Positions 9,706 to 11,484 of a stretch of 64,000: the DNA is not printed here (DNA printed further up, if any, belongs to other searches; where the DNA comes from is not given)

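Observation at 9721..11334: Reverse transcriptase preceded by inverted-repeat-flanked structured RNA (retron-like)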

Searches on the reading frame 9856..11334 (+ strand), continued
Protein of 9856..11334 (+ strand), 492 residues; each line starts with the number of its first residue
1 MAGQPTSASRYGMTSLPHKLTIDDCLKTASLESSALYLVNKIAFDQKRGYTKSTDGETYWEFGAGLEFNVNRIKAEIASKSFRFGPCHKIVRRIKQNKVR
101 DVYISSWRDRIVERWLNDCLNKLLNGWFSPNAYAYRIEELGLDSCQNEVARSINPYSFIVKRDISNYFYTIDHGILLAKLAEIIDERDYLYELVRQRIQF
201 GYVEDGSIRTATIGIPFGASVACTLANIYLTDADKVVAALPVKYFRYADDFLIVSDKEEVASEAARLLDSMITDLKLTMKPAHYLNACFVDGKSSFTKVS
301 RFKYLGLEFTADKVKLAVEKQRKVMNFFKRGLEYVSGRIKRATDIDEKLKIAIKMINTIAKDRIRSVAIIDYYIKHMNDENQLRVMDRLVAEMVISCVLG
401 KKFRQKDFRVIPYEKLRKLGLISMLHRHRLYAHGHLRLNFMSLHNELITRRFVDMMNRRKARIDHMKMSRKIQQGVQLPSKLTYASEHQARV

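Call 37: search_solved_structures(query=A1, max_evalue=0.001, show_alignments=2)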
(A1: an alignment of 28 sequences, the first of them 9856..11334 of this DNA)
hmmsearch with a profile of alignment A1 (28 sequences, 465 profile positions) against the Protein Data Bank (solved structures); distinct sequences matched with E-value up to 0.001: 30.
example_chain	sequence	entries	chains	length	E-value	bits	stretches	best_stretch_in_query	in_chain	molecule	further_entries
5hhl_A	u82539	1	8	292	2.4e-31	112.3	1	29-265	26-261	Retron-type reverse transcriptase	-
7uim_D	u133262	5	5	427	2.9e-31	112.1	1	29-266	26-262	Group II intron reverse transcriptase/maturase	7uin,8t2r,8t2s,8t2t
7kft_D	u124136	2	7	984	1.2e-30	110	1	45-303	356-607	Cas6-RT-Cas1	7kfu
5hhj_A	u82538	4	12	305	1.5e-30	109.7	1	29-265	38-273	Retron-type reverse transcriptase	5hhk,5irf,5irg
6ar1_A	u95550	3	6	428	1.4e-26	96.7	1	49-267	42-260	GsI-IIC RT | Trt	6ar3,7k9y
6me0_C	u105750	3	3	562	4e-23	85.2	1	53-323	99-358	Maturase reverse transcriptase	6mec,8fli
5g2x_C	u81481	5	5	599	3e-22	82.4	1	49-228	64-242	GROUP II INTRON-ENCODED PROTEIN LTRA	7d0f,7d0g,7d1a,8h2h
9ioa_A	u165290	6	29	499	4.4e-22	81.8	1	46-373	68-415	RNA-dependent DNA polymerase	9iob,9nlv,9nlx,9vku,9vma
9d4s_A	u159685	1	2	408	2.2e-18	69.6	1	31-270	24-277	Group II intron-like 4 reverse transcriptase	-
9d5x_A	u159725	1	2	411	2.2e-18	69.6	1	31-270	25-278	Group II intron-like 4 reverse transcriptase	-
8ub7_A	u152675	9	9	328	1.7e-16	63.4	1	39-312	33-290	Reverse transcriptase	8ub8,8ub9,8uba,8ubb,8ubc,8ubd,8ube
8bgj_A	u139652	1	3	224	2.6e-15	59.5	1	95-264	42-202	RNA-directed DNA polymerase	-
9c0i_A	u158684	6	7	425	4.1e-13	52.2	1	190-294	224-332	Reverse transcriptase/maturase family protein | Antiviral reverse transcriptase Drt2 | RNA-dependent DNA polymerase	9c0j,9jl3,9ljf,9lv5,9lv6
9lje_A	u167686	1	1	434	4.3e-13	52.2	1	190-294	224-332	RNA-dependent DNA polymerase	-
9e8z_H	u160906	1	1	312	1.9e-11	46.7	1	133-310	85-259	Retron Ec83 reverse transcriptase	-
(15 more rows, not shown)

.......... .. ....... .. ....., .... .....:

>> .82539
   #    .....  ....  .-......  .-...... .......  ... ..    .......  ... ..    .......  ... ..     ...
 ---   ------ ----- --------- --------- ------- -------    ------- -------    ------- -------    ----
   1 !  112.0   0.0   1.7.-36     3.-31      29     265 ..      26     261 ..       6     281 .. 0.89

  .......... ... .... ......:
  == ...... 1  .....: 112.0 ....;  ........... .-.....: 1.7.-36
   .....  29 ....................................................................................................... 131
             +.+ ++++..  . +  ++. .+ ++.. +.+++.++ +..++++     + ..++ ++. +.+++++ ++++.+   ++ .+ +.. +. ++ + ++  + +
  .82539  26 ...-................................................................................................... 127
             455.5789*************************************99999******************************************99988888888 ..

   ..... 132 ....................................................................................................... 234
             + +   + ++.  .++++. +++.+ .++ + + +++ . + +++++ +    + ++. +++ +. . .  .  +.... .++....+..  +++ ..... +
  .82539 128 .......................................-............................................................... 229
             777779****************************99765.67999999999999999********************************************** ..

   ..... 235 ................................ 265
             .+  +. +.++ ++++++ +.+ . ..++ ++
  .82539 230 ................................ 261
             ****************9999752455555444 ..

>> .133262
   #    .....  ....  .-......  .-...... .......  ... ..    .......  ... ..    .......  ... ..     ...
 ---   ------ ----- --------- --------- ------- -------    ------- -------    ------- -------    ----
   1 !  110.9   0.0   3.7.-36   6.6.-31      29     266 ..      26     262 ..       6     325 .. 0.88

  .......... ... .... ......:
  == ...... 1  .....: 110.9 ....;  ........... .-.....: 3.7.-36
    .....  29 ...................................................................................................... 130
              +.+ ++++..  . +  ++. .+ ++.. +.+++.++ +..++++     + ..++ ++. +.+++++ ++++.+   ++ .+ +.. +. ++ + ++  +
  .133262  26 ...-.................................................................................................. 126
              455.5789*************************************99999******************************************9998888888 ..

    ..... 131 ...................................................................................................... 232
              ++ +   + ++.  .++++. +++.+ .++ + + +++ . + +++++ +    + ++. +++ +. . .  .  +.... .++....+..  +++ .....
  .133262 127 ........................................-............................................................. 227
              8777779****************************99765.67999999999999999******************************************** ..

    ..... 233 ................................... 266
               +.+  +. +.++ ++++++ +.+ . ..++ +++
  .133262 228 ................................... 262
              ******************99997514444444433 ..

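Call 39: search_protein_families(library=ncbifam, proteins=[window:9856-11334:+], max_evalue=0.01)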
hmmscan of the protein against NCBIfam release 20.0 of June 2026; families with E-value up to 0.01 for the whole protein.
window:9856-11334:+ (492 aa): 6 families
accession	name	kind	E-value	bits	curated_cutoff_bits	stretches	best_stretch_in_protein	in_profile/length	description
TIGR04416.1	group_II_RT_mat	equivalog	1.7e-41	142.6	300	1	46-398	13-349/353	group II intron reverse transcriptase/maturase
NF041746.1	Drt2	equivalog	6.7e-21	74.9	390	1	210-344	219-356/416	antiviral reverse transcriptase Drt2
NF041747.1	Drt3a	equivalog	3.1e-16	59.7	200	1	158-324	112-277/412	antiviral reverse transcriptase Drt3a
NF038233.2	retron_St85_RT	exception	1.5e-13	50.7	235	1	95-329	32-251/289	retron St85 family RNA-directed DNA polymerase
NF041749.1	Drt4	equivalog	4.5e-05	22.6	450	1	157-280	137-260/489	antiviral reverse transcriptase Drt4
TIGR04499.1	abortive_AbiA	subfamily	0.00068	18.5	250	1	148-261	137-258/615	AbiA family abortive infection protein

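Call 41: search_protein_families(library=padloc, alignment_id=A1, max_evalue=1e-10)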
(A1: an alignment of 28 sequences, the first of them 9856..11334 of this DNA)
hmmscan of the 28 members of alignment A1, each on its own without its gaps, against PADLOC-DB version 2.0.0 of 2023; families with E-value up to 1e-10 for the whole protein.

A. member 1, window:9856-11334:+ (492 aa): 27 families (the best 25 are shown)
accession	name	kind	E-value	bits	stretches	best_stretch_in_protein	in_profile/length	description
PDLC01136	RT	-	2.5e-41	139.9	1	51-279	23-237/263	RT (reverse transcriptase)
PDLC03754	RT_UG17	-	1e-39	134.6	1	49-459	27-417/429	DRT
PDLC03764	RT_UG26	-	1.2e-38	131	1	74-428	46-392/398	DRT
PDLC03779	RT_UG4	-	1.5e-28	97.8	1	60-325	27-274/307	DRT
PDLC02063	Cas1_IIIb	-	2.6e-28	96.9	1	65-378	41-284/617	-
PDLC03757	Drt2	-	6.1e-25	86.2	1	208-335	281-408/502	DRT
PDLC03766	Drt9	-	1.2e-22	78.4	1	73-325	74-320/488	DRT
PDLC03778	RT_UG39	-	1.4e-20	71.8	1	207-283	286-364/541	DRT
PDLC03759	RT_UG21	-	2e-19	67.7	1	151-281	136-259/503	DRT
PDLC03768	Drt3a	-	2.6e-19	68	1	80-326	76-271/411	DRT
PDLC01607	RT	-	2.4e-17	61.6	1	105-308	6-160/161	"CAS-I,CAS-II,CAS-III,CAS-IV,CAS-V,CAS-VI; acquisition_associated"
PDLC03765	RT_UG27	-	4.4e-17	60.1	1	72-394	43-350/420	DRT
PDLC03771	RT_UG32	-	1.8e-16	57.9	1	146-271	151-269/521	DRT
PDLC02173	Drt2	-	3.1e-16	57.6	1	211-345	227-364/425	-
PDLC03756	RT_UG19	-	6.6e-16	56.5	1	155-379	145-364/562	DRT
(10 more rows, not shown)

B. families by the number of members that match (of 28 scanned): 49 families (the first 25 are shown)
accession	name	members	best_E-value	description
PDLC01136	RT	28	2.7e-45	RT (reverse transcriptase)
PDLC03764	RT_UG26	28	8.2e-43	DRT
PDLC03754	RT_UG17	28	1.4e-40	DRT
PDLC02063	Cas1_IIIb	28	5.1e-37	-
PDLC03779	RT_UG4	28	3e-34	DRT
PDLC03766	Drt9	28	6.1e-30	DRT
PDLC03757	Drt2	28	8.8e-27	DRT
PDLC03778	RT_UG39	28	1.2e-26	DRT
PDLC03759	RT_UG21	28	8e-23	DRT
PDLC01607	RT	28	2.7e-22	"CAS-I,CAS-II,CAS-III,CAS-IV,CAS-V,CAS-VI; acquisition_associated"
PDLC03756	RT_UG19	28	7.6e-22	DRT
PDLC03773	RT_UG34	28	8.9e-21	DRT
PDLC03771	RT_UG32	28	1.9e-19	DRT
PDLC03785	RT_UG9_large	27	1.6e-21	DRT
PDLC03761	RT_UG23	27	5.3e-19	DRT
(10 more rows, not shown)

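Call 52: find_related_loci(query=A1, collection=genome_contigs, flank=3000)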
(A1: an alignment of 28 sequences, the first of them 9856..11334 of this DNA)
Query A1 (492 aa) in genome_contigs; peptide patterns used: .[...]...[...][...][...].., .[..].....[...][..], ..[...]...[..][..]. (x = any residue, [..] = any of these).
303 stretches matched a pattern; 232 encode a relative of the query (tblastn E <= 1e-3); the best 80 are kept; 80 distinct loci.
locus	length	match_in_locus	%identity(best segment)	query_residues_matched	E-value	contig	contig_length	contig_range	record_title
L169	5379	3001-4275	41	27-441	1e-98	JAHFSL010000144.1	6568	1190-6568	MAG: Candidatus Coatesbacteria bacterium isolate nzgw597 NODE_7350_length_6569_cov_3.430211, whole genome shotgun sequen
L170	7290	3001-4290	39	19-441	1e-93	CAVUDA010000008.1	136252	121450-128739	MAG: uncultured Acidobacteriota bacterium isolate MFD05377.bin.3.80 genome assembly, contig: contig_107655, whole genome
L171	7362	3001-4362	36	18-464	4e-93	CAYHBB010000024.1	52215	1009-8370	MAG TPA_asm: uncultured Planctomycetales bacterium isolate ERP119294_co2_534 genome assembly, contig: k141_2867030, whol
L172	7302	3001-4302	39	15-441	5e-93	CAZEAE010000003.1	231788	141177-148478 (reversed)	MAG TPA_asm: uncultured Elusimicrobia sp. isolate binchicken_co248_32 genome assembly, contig: NODE_26_length_231788_cov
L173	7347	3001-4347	37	7-441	2e-93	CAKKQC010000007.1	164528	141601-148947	bacterium isolate Hainich-H43-bin172-1 genome assembly, contig: H43-bin172_1_Hain_H43_02um_R3_16_length_164528_cov_20, w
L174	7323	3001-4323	39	24-458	4e-93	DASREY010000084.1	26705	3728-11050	MAG TPA_asm: Terriglobales bacterium isolate SMAG_U10018 k141_1039555, whole genome shotgun sequence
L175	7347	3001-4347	38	5-452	5e-92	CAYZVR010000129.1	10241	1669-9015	MAG TPA_asm: uncultured Acidobacteriota bacterium isolate SRP119689_co1_316 genome assembly, contig: NODE_10057_length_1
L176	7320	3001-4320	37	13-445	4e-91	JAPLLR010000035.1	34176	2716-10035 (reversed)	MAG: Candidatus Omnitrophota bacterium isolate LacPavin_0920_SED3_MAG_45_14 LacPavin_0920_SED3_scaffold_1948335, whole g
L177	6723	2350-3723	38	6-458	4e-91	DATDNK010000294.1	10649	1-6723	MAG TPA_asm: Candidatus Acidoferrum sp. isolate SMAG_U435 k141_318894, whole genome shotgun sequence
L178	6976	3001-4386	35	19-477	1e-89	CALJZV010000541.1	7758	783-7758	MAG TPA_asm: uncultured Verrucomicrobiales bacterium isolate SRR7515931_bin.121_CONCOCT_v1.1_MAG genome assembly, contig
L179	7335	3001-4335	38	15-452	1e-89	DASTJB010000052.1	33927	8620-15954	MAG TPA_asm: Candidatus Angelobacter sp. isolate SMAG_U1311 k141_227424, whole genome shotgun sequence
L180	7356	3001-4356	38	14-458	1e-89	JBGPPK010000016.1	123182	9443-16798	MAG: Terriglobia bacterium isolate OBJ2_061818_050_16 k141_1541501_length_123182_cov_36.0172, whole genome shotgun seque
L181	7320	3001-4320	38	6-441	3e-89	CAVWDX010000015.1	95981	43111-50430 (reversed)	MAG: uncultured Acidobacteriota bacterium isolate MFD09286.bin.1.185 genome assembly, contig: contig_38815, whole genome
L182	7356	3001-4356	37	5-441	5e-89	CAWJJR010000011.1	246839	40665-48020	MAG: uncultured Acidobacteriota bacterium isolate MFD05705.bin.1.100 genome assembly, contig: contig_49185, whole genome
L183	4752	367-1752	36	5-458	2e-88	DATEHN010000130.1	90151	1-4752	MAG TPA_asm: Candidatus Angelobacter sp. isolate SMAG_U8812 k141_2349136, whole genome shotgun sequence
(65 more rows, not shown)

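Call 62: search_protein_families(library=pfam, proteins=[L085:1859-2362:+, L106:1475-1975:+, L121:4463-5026:+], max_evalue=1)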
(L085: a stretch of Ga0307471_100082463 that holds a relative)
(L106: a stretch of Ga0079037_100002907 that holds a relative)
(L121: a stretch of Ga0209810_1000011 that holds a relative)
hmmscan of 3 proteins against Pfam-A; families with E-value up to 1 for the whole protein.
L085:1859-2362:+ (167 aa): 2 families
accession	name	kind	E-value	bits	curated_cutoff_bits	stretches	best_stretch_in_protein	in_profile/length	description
PF14952.11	zf-tcix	-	0.023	14.7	31.2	1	14-40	12-35/42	Putative treble-clef, zinc-finger, Zn-binding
PF03119.21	DNA_ligase_ZBD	-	0.037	14.3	25.8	1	14-38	1-26/27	NAD-dependent DNA ligase C4 zinc finger domain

L106:1475-1975:+ (166 aa): 0 families

L121:4463-5026:+ (187 aa): 5 families
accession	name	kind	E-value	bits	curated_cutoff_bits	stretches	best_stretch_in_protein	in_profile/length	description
PF03119.21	DNA_ligase_ZBD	-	0.017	15.4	25.8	1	29-53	1-26/27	NAD-dependent DNA ligase C4 zinc finger domain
PF18386.7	ROQ_II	-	0.064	13.5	25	1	7-23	37-53/56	Roquin II domain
PF14952.11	zf-tcix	-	0.12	12.4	31.2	1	29-54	12-34/42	Putative treble-clef, zinc-finger, Zn-binding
PF24463.1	DUF7577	-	0.44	10.6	28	1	26-36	1-11/27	Domain of unknown function (DUF7577)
PF19134.6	DUF5817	-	0.46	10.9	31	0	20-69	14-54/57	Domain of unknown function (DUF5817)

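Call 63: search_protein_families(library=padloc, proteins=[L085:1859-2362:+, L106:1475-1975:+, L121:4463-5026:+], max_evalue=1)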
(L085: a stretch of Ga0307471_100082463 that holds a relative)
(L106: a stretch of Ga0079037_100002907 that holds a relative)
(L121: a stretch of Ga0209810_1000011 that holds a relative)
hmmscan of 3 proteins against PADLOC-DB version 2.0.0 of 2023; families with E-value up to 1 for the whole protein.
L085:1859-2362:+ (167 aa): 0 families

L106:1475-1975:+ (166 aa): 0 families

L121:4463-5026:+ (187 aa): 1 family
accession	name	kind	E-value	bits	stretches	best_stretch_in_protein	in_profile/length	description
PDLC03862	LmuB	-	0.047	10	1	18-140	322-402/643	-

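Call 68: predict_structure(alignment_id=A6)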
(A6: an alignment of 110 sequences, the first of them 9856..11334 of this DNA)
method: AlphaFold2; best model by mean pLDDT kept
length: 492 residues; sequences in the alignment: 110
mean_pLDDT: 93.1   pTM: 0.86
mean pLDDT of the five models: 93.1, 92.8, 92.1, 91.9, 91.1
residues with pLDDT >= 90: 423; 70-90: 39; 50-70: 18; < 50: 12
segments of 3 or more residues with pLDDT < 50: 1-10
pLDDT, mean of each block of 10 residues (from residue 1): 43 80 98 97 92 96 97 98 98 93 97 98 96 88 94 97 97 98 98 98 97 96 98 97 98 98 98 98 97 90 96 96 96 98 98 97 85 95 98 98 98 98 97 88 80 92 97 83 58 48
secondary structure, 60 per line:
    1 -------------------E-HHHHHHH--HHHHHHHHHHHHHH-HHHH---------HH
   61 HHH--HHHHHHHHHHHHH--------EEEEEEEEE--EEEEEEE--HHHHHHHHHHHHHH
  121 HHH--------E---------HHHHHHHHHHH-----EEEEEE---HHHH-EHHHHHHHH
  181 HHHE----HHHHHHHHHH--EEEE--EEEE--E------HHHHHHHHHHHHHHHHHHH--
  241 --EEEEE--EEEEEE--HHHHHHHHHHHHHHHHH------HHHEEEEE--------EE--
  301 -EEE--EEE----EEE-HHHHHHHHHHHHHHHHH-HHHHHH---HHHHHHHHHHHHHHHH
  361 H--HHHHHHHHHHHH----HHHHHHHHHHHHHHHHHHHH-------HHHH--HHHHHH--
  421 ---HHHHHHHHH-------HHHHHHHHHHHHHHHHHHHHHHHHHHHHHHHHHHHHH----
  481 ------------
elements in order: H22-28 H31-44 H46-49 H59-63 H66-78 E87-95 E98-104 H107-123 H142-152 E158-163 H167-170 H173-183 H189-198 E201-204 E207-210 H220-238 E243-247 E250-255 H258-274 E284-288 E302-304 E307-309 E314-316 H318-334 H336-341 H345-361 H364-375 H380-399 H407-410 H413-418 H424-432 H440-476

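Call 70: fold_search(model_id=the predicted structure, library=pdb)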
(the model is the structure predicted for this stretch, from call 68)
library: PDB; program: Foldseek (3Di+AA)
matches with E <= 10: 1391; with E <= 0.001: 727
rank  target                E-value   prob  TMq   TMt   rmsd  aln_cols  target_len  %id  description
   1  6ar1_A                6.2e-18  1.00  0.62  0.72   4.8       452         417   15  Structure of a Thermostable Group II Intron Reverse Transcriptase with Template-Primer and Its Functional and Evolutio (released 2017-11-29)
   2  7k9y_A                1.3e-17  1.00  0.63  0.72   4.7       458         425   15  GsI-IIC RT Template-Switching Complex (twinned) (released 2021-08-18)
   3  6ar1_D                3.0e-17  1.00  0.61  0.71   5.0       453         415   15  Structure of a Thermostable Group II Intron Reverse Transcriptase with Template-Primer and Its Functional and Evolutio (released 2017-11-29)
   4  6ar3_D                3.2e-17  1.00  0.57  0.66  10.5       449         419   17  Structure of a Thermostable Group II Intron Reverse Transcriptase with Template-Primer and Its Functional and Evolutio (released 2017-11-29)
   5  6ar3_A                4.1e-17  1.00  0.57  0.67  10.5       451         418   17  Structure of a Thermostable Group II Intron Reverse Transcriptase with Template-Primer and Its Functional and Evolutio (released 2017-11-29)
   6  9vma_A                6.1e-17  1.00  0.60  0.60   8.9       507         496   17  Cryo-EM structure of substrate-bound DRT9 hexamer complex (released 2025-08-20)
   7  9nlv_A                7.3e-16  1.00  0.62  0.62   8.5       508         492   16  Cryo-EM structure of hexameric SenDRT9 RT-ncRNA complex (released 2025-05-14)
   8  9vku_B                1.5e-15  1.00  0.60  0.60   8.6       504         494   16  Cryo-EM structure of DRT9 tetramer complex (released 2025-08-20)
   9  9vku_A                1.6e-15  1.00  0.63  0.62   8.0       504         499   18  Cryo-EM structure of DRT9 tetramer complex (released 2025-08-20)
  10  9nlx_A                9.2e-15  1.00  0.59  0.60   8.9       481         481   16  Cryo-EM structure of the trimeric SenDRT9 RT-ncRNA complex (GST fusion) (released 2025-05-14)
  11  9ioa_A                1.9e-14  1.00  0.60  0.61   8.8       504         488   17  Cryo-EM structure of the tetrameric DRT9-ncRNA complex (released 2025-05-14)
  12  8t2r_D                1.8e-13  1.00  0.56  0.69   5.3       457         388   18  Structure of a group II intron ribonucleoprotein in the pre-ligation (pre-2F) state (released 2023-11-22)
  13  9d4s_A                2.6e-13  1.00  0.56  0.67   6.7       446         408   15  Structure of G2L4 RT in complex with 15 nucleotide snapback substrate (released 2025-07-30)
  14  5hhl_A                1.4e-12  1.00  0.46  0.73   5.9       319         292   20  Reverse transcriptase domain of group II intron maturase from Eubacterium rectale in P21 space group (released 2016-05-04)
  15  5hhl_H                1.6e-12  1.00  0.45  0.73   6.0       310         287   21  Reverse transcriptase domain of group II intron maturase from Eubacterium rectale in P21 space group (released 2016-05-04)
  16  5hhl_B                2.1e-12  1.00  0.45  0.72   6.3       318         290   21  Reverse transcriptase domain of group II intron maturase from Eubacterium rectale in P21 space group (released 2016-05-04)
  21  5hhl_D                6.4e-12  1.00  0.45  0.72   6.0       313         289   20  Reverse transcriptase domain of group II intron maturase from Eubacterium rectale in P21 space group (released 2016-05-04)
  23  5hhl_G                8.7e-12  1.00  0.44  0.71   6.1       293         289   21  Reverse transcriptase domain of group II intron maturase from Eubacterium rectale in P21 space group (released 2016-05-04)
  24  5hhl_C                1.1e-11  1.00  0.45  0.72   6.1       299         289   21  Reverse transcriptase domain of group II intron maturase from Eubacterium rectale in P21 space group (released 2016-05-04)
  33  7uim_D                2.3e-11  1.00  0.52  0.65  11.7       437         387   19  CryoEM Structure of an Group II Intron Retroelement (apo-complex) (released 2022-11-23)
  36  5hhl_F                3.2e-11  1.00  0.44  0.72   6.1       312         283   20  Reverse transcriptase domain of group II intron maturase from Eubacterium rectale in P21 space group (released 2016-05-04)
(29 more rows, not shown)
